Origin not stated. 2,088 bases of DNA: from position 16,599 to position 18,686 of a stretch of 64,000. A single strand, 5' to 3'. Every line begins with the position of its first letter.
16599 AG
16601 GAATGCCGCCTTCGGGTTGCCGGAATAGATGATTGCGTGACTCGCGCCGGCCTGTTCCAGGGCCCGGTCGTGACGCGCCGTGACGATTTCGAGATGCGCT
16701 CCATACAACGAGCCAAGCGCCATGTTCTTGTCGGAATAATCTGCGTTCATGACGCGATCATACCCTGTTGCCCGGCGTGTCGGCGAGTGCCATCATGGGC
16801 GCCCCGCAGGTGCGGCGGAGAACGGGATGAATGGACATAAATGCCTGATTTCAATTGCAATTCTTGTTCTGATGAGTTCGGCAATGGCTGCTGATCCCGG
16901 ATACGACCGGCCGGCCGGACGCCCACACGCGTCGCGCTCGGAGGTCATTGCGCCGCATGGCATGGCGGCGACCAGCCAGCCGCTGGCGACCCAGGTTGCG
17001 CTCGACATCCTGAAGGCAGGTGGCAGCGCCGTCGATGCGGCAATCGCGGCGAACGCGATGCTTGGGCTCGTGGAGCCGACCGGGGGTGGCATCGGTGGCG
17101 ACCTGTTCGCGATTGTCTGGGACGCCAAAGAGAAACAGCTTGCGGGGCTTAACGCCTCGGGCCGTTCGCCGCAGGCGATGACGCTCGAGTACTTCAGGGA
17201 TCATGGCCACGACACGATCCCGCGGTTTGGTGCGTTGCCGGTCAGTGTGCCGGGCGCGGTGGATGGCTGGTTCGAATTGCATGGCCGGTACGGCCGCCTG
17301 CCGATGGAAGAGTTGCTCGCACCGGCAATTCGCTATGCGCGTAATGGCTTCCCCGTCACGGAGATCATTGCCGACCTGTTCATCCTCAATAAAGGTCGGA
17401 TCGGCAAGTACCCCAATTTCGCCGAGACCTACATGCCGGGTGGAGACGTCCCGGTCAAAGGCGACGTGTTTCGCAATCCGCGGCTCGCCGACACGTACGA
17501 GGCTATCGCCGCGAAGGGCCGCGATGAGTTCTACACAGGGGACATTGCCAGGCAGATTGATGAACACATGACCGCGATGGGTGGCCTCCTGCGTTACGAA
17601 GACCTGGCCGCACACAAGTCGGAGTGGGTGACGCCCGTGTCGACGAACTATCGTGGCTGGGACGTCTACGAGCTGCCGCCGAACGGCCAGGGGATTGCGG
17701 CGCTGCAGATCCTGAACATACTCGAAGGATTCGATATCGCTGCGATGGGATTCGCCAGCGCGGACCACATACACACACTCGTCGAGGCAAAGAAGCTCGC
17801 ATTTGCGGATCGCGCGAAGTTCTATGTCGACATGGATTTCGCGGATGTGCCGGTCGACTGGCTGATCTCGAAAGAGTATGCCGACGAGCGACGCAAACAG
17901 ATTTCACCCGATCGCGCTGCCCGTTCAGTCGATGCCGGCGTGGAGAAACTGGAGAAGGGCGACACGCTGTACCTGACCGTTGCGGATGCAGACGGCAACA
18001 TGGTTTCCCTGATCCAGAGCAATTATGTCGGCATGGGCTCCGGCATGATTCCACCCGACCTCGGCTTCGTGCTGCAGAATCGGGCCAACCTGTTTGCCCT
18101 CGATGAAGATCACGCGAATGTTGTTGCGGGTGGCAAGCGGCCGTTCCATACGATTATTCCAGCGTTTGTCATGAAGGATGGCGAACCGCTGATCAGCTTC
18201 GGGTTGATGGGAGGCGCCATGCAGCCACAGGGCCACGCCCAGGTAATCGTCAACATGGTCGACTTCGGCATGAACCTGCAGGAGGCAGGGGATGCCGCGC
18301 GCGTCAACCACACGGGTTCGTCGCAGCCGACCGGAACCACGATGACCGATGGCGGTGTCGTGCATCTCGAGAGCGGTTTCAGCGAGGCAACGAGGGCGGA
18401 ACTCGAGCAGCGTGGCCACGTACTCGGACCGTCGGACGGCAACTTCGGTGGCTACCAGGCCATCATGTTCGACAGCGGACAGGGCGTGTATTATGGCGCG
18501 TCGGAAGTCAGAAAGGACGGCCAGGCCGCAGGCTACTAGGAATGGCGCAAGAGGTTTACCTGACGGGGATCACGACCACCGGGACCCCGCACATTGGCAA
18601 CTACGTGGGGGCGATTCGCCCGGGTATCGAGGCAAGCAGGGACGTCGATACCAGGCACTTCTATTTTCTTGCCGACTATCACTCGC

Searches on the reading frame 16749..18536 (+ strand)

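Call 83: search_protein_families(library=pfam, proteins=[window:16749-18536:+], max_evalue=0.00001)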
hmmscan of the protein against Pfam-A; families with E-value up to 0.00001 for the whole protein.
window:16749-18536:+ (596 aa): 1 family
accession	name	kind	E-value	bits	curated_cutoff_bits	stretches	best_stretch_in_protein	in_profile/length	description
PF01019.26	G_glu_transpept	-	3.9e-163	544.4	27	1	86-591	2-512/512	Gamma-glutamyltranspeptidase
